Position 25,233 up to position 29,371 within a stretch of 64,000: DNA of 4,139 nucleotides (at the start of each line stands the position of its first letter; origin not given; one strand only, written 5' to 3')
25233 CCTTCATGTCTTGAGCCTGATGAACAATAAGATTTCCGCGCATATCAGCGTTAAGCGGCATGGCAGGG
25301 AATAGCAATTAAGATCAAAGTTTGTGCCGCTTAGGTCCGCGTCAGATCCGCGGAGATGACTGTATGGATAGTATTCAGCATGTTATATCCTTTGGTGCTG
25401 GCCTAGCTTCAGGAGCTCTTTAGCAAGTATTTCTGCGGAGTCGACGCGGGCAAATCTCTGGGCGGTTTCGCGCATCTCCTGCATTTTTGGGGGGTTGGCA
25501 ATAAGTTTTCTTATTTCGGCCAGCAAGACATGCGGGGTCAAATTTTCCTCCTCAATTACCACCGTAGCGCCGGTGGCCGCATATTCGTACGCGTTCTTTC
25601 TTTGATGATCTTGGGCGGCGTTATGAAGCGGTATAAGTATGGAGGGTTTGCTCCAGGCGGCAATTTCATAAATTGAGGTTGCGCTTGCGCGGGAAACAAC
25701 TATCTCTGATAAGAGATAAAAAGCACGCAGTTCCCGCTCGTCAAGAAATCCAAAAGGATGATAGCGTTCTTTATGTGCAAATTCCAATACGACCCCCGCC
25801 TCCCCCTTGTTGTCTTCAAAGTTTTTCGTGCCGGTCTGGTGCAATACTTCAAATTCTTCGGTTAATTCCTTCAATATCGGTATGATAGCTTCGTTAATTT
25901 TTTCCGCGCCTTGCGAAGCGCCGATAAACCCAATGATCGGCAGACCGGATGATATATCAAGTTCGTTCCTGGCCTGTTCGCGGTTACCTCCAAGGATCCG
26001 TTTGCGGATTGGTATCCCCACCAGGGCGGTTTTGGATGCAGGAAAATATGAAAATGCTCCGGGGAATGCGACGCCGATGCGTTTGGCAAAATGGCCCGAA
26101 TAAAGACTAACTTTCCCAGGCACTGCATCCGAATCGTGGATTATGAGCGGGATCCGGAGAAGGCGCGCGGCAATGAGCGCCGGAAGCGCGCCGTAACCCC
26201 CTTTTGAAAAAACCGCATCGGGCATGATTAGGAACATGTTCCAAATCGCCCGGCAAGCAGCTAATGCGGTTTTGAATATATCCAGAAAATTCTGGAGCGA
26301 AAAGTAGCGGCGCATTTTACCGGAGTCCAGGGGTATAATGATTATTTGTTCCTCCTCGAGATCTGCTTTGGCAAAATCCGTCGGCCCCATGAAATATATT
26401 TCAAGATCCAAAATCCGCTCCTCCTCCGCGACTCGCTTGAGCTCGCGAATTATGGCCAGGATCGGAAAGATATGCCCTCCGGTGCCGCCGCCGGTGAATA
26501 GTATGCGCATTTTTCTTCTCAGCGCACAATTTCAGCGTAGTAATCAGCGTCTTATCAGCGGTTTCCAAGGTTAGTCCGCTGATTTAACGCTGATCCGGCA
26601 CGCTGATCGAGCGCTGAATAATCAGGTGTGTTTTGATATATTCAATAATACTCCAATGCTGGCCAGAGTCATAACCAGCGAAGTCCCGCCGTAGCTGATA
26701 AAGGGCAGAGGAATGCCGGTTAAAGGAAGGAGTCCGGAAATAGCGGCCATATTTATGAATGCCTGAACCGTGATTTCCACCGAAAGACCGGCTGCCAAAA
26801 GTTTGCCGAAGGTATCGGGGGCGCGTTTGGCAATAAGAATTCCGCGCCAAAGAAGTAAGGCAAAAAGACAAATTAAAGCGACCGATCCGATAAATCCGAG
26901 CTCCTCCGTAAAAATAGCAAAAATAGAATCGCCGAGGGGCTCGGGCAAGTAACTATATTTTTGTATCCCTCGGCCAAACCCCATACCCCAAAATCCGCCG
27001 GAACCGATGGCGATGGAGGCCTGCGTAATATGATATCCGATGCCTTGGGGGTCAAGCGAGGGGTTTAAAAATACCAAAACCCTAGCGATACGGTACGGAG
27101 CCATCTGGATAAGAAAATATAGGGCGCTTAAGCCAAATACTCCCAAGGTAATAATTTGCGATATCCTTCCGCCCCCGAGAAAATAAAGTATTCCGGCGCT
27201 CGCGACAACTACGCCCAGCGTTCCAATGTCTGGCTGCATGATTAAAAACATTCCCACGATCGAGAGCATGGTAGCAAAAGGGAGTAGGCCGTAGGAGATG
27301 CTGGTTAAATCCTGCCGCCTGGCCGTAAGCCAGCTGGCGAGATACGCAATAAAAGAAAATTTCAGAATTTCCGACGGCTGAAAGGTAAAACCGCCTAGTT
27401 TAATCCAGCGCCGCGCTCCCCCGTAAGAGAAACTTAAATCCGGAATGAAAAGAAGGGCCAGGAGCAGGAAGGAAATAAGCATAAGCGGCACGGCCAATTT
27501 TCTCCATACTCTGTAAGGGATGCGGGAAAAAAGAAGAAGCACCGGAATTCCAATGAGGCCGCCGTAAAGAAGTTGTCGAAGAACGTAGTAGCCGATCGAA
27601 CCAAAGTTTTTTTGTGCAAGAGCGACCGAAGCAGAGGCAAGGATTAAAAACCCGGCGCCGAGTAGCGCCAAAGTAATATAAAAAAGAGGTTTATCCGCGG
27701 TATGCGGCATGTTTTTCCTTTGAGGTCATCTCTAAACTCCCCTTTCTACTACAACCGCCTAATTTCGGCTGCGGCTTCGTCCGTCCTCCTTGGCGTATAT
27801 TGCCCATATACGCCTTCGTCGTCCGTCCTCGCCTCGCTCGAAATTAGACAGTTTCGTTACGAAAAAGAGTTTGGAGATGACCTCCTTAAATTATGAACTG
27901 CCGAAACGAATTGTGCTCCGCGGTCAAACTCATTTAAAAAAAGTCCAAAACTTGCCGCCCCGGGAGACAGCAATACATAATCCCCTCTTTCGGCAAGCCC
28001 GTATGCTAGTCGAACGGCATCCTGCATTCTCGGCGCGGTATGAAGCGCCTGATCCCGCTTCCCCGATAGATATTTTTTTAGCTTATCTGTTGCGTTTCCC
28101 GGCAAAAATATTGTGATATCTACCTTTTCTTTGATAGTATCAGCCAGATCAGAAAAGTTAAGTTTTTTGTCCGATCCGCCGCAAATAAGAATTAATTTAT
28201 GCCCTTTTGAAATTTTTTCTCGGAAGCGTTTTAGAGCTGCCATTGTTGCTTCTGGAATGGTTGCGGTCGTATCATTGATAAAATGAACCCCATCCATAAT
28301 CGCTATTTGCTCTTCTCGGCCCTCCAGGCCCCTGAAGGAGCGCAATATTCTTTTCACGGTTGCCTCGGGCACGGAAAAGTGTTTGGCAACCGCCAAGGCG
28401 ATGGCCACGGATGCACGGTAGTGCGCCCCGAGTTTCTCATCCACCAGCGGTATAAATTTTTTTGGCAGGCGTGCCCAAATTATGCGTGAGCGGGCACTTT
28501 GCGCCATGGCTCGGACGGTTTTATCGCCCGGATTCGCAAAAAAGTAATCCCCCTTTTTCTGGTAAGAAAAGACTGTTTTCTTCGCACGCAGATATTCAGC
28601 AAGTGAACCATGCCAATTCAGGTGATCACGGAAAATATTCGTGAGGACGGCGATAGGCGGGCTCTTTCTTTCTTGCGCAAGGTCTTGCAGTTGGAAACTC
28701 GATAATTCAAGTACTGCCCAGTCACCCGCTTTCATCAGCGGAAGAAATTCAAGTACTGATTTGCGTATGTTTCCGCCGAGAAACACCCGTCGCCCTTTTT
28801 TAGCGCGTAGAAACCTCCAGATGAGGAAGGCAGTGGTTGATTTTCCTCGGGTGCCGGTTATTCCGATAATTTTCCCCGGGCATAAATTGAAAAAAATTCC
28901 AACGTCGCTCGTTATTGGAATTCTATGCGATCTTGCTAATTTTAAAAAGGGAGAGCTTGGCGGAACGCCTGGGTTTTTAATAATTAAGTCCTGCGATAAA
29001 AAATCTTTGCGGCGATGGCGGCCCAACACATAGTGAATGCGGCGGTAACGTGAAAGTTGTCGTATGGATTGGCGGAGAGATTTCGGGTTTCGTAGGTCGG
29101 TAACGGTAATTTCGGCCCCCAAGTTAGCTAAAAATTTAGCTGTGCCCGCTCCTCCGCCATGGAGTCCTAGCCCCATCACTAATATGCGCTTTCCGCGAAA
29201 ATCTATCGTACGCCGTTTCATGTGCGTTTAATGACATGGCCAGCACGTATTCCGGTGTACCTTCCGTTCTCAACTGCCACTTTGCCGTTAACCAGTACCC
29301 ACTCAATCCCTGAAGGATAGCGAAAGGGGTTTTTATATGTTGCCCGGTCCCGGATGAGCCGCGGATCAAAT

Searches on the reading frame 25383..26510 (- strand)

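Call 92: search_protein_families(library=pfam, proteins=[window:25383-26510:-], max_evalue=0.001)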
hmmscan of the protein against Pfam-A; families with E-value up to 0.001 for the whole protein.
window:25383-26510:- (375 aa): 2 families
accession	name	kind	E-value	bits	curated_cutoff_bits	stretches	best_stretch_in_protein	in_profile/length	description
PF04101.22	Glyco_tran_28_C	-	5.5e-29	101.8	22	1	195-356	4-160/166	Glycosyltransferase family 28 C-terminal domain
PF03033.26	Glyco_transf_28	-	2.3e-27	96.2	26.2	1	3-146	1-138/139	Glycosyltransferase family 28 N-terminal domain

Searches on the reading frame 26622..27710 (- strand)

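Call 92: search_protein_families(library=pfam, proteins=[window:26622-27710:-], max_evalue=0.001)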
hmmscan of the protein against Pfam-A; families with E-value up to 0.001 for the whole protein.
window:26622-27710:- (362 aa): 1 family
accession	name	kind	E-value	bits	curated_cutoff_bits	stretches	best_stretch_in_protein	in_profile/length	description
PF01098.24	FTSW_RODA_SPOVE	-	1.9e-101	340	26.4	1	9-362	3-354/356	Cell cycle protein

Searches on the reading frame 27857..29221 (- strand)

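Call 92: search_protein_families(library=pfam, proteins=[window:27857-29221:-], max_evalue=0.001)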
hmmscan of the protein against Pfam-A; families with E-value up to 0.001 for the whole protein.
window:27857-29221:- (454 aa): 3 families
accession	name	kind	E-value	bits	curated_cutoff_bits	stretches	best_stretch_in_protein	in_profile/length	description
PF08245.18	Mur_ligase_M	-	1.1e-18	68.4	24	1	121-247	1-142/200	Mur ligase middle domain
PF02875.26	Mur_ligase_C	-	3.2e-13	51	28.4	1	301-420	1-125/127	Mur ligase, glutamate ligase domain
PF21799.2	MurD-like_N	-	1.2e-10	42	27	1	11-104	1-87/88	Mur ligase MurD-like, N-terminal domain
